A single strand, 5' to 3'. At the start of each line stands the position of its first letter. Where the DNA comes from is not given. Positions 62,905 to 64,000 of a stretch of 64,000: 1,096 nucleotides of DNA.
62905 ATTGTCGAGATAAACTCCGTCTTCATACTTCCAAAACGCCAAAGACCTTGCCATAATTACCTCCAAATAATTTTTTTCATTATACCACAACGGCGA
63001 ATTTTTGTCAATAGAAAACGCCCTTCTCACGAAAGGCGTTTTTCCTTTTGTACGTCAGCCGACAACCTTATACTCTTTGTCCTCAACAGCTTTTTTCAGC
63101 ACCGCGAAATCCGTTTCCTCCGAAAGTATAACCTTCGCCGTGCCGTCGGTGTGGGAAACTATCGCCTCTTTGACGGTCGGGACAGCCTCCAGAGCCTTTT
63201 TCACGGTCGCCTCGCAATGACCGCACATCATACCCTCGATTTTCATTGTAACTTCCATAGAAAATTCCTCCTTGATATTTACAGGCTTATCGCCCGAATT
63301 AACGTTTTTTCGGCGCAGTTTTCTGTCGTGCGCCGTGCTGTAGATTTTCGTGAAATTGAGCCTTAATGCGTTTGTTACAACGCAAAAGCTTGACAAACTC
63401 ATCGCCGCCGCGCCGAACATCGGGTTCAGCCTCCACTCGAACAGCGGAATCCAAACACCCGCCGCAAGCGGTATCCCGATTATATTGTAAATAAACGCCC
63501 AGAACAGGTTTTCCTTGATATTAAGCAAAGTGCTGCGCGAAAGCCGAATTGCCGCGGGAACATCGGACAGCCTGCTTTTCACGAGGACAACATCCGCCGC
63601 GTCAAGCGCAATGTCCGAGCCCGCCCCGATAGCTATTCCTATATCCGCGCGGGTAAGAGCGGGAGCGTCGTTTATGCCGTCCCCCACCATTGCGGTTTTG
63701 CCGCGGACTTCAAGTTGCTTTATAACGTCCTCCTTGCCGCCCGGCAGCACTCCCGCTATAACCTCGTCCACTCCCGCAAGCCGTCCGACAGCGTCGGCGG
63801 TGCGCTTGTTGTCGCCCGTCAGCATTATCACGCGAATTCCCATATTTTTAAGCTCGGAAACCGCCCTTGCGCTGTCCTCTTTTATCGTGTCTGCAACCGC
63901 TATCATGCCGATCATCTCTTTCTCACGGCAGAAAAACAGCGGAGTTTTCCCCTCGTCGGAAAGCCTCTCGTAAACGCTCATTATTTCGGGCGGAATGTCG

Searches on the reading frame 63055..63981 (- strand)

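Call 89: search_protein_families(library=pfam, proteins=[window:63055-63981:-], max_evalue=0.00001)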
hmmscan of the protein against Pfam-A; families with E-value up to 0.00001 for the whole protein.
window:63055-63981:- (308 aa): 3 families
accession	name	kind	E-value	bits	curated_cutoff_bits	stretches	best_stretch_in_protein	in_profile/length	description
PF00702.32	Hydrolase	-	4.5e-22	79.8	26.4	1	5-113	73-191/191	haloacid dehalogenase-like hydrolase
PF00403.32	HMA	-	9.1e-12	45.6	24.8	1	245-305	1-62/62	Heavy-metal-associated domain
PF08282.18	Hydrolase_3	-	4.1e-06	27.1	20.9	0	95-134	205-244/255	haloacid dehalogenase-like hydrolase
